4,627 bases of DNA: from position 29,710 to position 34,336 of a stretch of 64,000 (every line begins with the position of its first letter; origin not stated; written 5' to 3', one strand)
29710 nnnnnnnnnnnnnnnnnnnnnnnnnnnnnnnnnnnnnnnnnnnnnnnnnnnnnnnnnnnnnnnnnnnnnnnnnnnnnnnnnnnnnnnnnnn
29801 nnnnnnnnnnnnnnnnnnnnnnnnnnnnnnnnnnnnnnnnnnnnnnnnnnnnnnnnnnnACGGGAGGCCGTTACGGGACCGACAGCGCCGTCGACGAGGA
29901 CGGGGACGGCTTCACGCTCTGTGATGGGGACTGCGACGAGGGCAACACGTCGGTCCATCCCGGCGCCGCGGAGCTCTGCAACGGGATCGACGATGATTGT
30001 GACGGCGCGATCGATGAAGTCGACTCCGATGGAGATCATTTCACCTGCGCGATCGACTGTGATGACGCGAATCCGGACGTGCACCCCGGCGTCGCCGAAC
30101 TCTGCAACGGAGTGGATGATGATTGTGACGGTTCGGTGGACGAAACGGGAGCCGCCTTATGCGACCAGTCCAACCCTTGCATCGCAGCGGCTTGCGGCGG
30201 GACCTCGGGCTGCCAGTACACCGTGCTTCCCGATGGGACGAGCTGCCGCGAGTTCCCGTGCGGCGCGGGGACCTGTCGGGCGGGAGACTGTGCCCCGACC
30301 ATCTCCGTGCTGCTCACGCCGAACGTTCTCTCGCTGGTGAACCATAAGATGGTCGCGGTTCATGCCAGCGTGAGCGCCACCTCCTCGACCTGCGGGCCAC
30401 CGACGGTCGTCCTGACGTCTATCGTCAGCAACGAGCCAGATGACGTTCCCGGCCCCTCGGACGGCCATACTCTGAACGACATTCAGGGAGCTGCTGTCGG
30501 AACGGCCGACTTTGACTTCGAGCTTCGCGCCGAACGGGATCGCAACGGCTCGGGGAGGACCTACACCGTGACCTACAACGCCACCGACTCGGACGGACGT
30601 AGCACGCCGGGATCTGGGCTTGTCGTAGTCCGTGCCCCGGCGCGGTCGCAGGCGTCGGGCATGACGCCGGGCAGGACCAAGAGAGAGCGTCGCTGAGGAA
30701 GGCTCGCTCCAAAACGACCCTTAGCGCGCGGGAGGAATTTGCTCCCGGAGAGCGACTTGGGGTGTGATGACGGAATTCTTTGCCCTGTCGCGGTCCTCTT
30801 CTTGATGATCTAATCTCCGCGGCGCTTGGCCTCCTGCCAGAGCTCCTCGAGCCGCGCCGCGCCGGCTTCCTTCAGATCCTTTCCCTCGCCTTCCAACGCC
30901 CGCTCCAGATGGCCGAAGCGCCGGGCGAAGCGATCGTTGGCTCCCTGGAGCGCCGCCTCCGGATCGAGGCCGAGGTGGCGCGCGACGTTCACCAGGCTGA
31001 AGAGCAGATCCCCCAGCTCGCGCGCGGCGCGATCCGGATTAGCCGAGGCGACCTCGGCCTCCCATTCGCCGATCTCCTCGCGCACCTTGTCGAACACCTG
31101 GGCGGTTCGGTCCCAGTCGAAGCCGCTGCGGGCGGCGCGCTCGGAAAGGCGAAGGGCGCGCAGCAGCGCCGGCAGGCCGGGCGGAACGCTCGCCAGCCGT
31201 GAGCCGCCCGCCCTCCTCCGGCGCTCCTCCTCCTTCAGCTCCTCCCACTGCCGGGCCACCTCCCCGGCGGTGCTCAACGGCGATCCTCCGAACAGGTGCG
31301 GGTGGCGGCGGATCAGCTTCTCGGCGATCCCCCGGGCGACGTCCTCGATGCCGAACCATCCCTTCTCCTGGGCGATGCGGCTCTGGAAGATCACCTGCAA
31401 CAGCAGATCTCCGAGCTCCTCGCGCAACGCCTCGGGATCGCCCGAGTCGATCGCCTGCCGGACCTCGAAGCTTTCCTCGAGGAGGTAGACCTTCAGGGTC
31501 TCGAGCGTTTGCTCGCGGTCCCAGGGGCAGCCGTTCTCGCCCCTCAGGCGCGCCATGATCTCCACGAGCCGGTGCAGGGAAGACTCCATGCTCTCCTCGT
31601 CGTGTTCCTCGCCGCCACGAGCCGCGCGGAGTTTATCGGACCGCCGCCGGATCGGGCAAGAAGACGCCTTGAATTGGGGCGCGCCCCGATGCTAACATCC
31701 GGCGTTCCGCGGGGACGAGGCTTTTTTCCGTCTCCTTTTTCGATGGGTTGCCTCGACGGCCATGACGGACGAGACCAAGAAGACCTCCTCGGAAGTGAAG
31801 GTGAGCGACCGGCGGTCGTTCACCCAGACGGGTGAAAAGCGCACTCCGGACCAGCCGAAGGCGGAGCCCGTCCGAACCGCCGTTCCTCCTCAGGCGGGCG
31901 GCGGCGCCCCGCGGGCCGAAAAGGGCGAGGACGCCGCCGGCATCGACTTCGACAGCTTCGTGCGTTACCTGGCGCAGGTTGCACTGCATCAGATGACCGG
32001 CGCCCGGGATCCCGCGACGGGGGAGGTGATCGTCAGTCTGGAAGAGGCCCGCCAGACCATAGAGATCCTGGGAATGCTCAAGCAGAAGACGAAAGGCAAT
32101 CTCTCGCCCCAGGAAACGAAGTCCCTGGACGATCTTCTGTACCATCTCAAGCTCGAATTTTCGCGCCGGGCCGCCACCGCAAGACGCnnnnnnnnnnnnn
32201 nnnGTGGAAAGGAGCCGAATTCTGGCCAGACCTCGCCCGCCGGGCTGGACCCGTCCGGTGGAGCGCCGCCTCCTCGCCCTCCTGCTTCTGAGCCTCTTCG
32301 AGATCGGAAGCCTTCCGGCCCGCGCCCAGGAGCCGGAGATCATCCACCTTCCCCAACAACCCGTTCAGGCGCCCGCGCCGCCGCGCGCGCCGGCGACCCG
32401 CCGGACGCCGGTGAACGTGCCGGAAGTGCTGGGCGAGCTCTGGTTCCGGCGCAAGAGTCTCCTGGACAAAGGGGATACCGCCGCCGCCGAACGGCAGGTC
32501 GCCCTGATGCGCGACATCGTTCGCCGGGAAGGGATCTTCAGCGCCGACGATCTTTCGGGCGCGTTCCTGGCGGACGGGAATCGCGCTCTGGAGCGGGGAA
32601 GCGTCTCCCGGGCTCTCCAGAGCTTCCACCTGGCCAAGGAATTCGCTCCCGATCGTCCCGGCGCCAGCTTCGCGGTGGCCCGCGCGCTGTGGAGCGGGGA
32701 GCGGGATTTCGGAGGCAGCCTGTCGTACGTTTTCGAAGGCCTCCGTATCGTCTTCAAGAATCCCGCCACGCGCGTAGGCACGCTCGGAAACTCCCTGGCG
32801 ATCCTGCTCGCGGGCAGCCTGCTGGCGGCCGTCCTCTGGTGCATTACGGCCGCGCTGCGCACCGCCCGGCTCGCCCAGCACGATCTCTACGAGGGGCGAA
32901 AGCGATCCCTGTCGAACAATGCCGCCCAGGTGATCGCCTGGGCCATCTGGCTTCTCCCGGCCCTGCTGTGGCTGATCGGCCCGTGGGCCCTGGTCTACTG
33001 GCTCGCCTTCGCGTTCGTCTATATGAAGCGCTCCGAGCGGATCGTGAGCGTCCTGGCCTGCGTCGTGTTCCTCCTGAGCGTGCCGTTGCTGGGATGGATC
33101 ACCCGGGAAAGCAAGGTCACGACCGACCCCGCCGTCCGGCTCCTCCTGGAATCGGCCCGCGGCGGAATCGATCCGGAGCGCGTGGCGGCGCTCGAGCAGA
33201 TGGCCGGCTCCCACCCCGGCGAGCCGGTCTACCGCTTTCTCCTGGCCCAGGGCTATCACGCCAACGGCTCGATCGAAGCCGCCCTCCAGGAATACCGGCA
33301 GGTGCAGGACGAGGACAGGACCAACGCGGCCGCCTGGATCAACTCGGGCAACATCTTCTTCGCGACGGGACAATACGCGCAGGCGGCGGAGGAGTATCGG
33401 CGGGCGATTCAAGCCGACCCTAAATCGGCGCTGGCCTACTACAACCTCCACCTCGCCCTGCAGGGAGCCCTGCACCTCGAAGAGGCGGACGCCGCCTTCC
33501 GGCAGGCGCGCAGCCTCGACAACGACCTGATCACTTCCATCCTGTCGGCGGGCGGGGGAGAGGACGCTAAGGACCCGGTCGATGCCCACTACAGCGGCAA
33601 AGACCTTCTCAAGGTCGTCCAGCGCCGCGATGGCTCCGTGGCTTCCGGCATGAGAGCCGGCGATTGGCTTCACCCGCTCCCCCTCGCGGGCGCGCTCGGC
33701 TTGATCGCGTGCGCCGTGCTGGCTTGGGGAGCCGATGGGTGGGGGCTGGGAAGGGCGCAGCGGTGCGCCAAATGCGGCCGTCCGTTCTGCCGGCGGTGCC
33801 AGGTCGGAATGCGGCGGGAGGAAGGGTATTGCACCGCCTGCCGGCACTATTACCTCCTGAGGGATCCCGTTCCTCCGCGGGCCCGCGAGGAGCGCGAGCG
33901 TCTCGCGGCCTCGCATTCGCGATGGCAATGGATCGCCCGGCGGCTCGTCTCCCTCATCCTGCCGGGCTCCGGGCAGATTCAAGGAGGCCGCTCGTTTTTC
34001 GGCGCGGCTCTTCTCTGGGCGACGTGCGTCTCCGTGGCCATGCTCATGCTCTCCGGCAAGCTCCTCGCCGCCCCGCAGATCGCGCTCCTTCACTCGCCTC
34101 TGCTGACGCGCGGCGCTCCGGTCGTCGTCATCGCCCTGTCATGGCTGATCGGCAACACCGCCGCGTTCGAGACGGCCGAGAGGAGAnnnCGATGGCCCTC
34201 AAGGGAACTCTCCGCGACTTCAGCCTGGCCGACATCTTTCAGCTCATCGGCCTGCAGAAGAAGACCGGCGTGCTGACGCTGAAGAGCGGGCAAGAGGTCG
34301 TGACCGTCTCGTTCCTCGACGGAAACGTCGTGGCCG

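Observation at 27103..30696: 1197-aa secreted protein with ~17 tandem Kelch-like blades followed by MopE-type Cys-rich metal-binding repeats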

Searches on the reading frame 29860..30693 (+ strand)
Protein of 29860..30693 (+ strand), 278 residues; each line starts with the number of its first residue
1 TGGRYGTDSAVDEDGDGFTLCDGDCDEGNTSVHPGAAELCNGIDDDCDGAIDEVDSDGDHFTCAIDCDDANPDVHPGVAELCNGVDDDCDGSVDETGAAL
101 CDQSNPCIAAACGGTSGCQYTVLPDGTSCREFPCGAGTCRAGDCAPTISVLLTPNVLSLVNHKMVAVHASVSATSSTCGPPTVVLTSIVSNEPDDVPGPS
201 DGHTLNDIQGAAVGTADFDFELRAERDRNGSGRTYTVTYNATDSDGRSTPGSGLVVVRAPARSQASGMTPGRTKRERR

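Call 16: search_solved_structures(query=window:29860-30693:+, max_evalue=1, show_alignments=2)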
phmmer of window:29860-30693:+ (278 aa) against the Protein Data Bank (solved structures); distinct sequences matched with E-value up to 1: 1.
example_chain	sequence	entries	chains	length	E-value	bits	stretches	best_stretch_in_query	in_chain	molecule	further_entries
2vov_A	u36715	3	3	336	1.2e-05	28.1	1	51-93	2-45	SURFACE-ASSOCIATED PROTEIN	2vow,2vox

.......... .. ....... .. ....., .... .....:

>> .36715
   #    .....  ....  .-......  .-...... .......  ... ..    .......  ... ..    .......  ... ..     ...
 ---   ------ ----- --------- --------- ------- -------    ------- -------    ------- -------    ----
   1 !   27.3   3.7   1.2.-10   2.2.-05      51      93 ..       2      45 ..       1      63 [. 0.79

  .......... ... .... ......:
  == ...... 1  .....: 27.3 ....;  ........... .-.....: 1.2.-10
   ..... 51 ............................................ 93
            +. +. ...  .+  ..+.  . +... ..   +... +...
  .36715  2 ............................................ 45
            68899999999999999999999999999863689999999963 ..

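Call 41: search_protein_families(library=ncbifam, proteins=[window:29860-30693:+], max_evalue=10)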
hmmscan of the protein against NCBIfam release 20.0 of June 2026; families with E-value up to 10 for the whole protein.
window:29860-30693:+ (278 aa): 0 families

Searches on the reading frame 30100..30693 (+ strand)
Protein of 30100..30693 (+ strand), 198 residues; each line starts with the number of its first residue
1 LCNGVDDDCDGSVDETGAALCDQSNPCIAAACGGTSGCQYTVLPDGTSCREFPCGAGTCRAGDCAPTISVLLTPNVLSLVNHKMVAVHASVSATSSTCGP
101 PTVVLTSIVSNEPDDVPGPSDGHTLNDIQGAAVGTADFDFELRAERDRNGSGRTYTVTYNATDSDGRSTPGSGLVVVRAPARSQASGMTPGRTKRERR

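Call 9: search_protein_families(library=pfam, proteins=[window:30100-30693:+], max_evalue=10)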
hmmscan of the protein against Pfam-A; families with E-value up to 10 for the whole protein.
window:30100-30693:+ (198 aa): 2 families
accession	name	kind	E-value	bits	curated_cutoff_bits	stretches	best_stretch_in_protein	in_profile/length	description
PF11617.13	Cu-binding_MopE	-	0.013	16.2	27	1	2-15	17-30/30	Putative metal-binding motif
PF16403.11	Bact_surface_Ig-like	-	0.055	14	27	1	154-169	48-63/71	Bacterial surface protein, Ig-like domain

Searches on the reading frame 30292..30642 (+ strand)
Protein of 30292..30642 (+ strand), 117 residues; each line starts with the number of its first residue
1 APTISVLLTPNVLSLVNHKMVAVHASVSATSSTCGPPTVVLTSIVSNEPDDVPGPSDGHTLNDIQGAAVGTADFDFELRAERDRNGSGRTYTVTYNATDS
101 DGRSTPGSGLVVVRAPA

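Call 52: search_solved_structures(query=A3, max_evalue=10, show_alignments=2)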
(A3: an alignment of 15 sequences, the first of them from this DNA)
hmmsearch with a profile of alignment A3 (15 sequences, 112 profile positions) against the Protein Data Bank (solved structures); distinct sequences matched with E-value up to 10: 5.
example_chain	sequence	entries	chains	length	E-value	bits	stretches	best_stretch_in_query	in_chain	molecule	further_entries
7js4_A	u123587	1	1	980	0.073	16.5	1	55-112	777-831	F5/8 type C domain protein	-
2kpn_A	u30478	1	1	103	0.31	14.5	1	79-112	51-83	Bacillolysin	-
7jrl_A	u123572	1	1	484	0.61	13.5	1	55-112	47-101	F5/8 type C domain protein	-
7jrm_A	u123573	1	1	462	0.61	13.5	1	55-112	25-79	F5/8 type C domain protein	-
2l7q_A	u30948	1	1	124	1.6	12.2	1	66-110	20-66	Conserved protein found in conjugate transposon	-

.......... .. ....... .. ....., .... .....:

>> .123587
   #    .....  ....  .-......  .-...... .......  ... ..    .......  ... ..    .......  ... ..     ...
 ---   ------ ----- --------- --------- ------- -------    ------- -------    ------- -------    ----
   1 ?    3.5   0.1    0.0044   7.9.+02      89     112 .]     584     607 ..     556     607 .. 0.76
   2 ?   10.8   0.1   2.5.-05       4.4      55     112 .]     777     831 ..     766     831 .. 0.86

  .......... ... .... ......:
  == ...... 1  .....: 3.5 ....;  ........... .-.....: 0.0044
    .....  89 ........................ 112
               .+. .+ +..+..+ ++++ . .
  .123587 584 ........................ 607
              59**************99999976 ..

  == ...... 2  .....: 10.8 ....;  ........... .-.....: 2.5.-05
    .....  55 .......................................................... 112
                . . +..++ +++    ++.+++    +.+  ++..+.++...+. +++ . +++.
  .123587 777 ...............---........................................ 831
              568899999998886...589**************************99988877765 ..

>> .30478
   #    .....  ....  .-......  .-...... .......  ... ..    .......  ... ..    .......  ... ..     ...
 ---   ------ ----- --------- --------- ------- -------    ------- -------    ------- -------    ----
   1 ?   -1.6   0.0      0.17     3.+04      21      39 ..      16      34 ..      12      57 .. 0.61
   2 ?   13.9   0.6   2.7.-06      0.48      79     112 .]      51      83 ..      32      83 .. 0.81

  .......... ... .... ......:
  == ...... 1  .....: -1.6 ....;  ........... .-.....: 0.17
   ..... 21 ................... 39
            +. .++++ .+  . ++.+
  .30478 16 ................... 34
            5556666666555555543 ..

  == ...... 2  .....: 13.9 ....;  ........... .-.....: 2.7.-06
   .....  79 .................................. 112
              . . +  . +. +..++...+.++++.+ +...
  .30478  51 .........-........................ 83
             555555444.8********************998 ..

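Call 53: search_protein_families(library=pfam, alignment_id=A3, max_evalue=10)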
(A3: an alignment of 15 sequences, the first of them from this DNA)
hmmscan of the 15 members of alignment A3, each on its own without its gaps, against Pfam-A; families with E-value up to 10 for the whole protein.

A. member 1, seq(117 aa): 2 families
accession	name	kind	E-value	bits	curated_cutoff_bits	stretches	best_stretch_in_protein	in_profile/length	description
PF16403.11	Bact_surface_Ig-like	-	0.031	14.8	27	1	90-105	48-63/71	Bacterial surface protein, Ig-like domain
PF17228.7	SGP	-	0.12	13.7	26.7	1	57-100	15-56/93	Sulphur globule protein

B. families by the number of members that match (of 15 scanned): 8 families
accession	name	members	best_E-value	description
PF16403.11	Bact_surface_Ig-like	9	0.0012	Bacterial surface protein, Ig-like domain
PF02494.22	HYR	4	0.034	HYR domain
PF17963.7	Big_9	3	0.0046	Bacterial Ig domain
PF17228.7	SGP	3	0.052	Sulphur globule protein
PF22807.2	TrAA12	1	0.0043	TrAA12-like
PF23237.1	HYR_4C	1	0.011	HYR-like domain with 4 cysteines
PF04442.19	CtaG_Cox11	1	0.045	Cytochrome c oxidase assembly protein CtaG/Cox11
PF20646.2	Hpf1_C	1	0.11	Hpf1 C-terminal YTTT repeat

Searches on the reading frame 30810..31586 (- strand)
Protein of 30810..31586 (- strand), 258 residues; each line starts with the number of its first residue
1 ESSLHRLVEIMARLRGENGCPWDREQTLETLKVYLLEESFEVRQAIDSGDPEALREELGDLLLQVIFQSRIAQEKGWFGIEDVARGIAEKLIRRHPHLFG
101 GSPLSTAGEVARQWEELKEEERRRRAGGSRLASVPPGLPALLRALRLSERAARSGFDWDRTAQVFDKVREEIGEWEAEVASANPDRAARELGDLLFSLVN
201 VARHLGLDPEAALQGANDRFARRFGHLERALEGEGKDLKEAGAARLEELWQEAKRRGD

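Call 8: search_protein_families(library=pfam, proteins=[window:30810-31586:-], max_evalue=0.001)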
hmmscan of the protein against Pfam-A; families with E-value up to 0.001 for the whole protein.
window:30810-31586:- (258 aa): 3 families
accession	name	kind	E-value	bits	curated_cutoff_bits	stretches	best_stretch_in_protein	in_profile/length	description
PF03819.22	MazG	-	3.3e-35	120.6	22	2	26-99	1-74/74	MazG nucleotide pyrophosphohydrolase domain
PF01503.22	PRA-PH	-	2.8e-08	34.5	21.3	1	148-214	11-80/86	Phosphoribosyl-ATP pyrophosphohydrolase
PF12643.12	MazG-like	-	0.00022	21.8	27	0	27-64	7-44/85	MazG-like family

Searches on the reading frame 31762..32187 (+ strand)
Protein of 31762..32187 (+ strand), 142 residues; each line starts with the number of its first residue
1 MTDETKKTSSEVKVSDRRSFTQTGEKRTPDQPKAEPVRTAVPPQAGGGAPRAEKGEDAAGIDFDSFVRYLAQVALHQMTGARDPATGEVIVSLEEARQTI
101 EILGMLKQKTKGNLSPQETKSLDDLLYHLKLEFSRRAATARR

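Call 11: search_protein_families(library=pfam, proteins=[window:31762-32187:+], max_evalue=0.001)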
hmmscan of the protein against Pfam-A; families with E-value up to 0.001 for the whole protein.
window:31762-32187:+ (142 aa): 1 family
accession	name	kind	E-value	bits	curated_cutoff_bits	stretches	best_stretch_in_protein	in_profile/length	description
PF08899.16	DUF1844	-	2.3e-20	73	27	1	61-134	2-75/76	Domain of unknown function (DUF1844)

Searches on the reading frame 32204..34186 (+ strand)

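Call 8: search_protein_families(library=pfam, proteins=[window:32204-34186:+], max_evalue=0.001)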
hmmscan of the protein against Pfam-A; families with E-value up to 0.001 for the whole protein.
window:32204-34186:+ (661 aa): 9 families
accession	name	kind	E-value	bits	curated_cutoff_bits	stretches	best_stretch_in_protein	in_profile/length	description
PF13414.12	TPR_11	-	7.7e-15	54.8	26.8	1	382-420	1-39/42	TPR repeat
PF13432.12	TPR_16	-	1.1e-08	35.8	32.7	1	346-409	2-65/65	Tetratricopeptide repeat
PF07719.23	TPR_2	-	1.1e-08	35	27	1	375-407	1-33/34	Tetratricopeptide repeat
PF13181.12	TPR_8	-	6.6e-08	32.6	25.7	1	375-407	1-33/34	Tetratricopeptide repeat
PF14559.12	TPR_19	-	6.2e-07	30.1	25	1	353-415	3-64/68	Tetratricopeptide repeat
PF13428.12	TPR_14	-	1e-06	29.3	23.5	1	376-415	2-41/44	Tetratricopeptide repeat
PF00515.34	TPR_1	-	1.3e-05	25.2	27.8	1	375-407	1-33/34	Tetratricopeptide repeat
PF13431.12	TPR_17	-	2.4e-05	24.7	24.4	0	398-415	2-19/34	Tetratricopeptide repeat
PF24575.1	TPR_Slam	-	0.00037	21.3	35.2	0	356-430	30-102/104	Surface lipoprotein assembly modifier, N-terminal TPR repeats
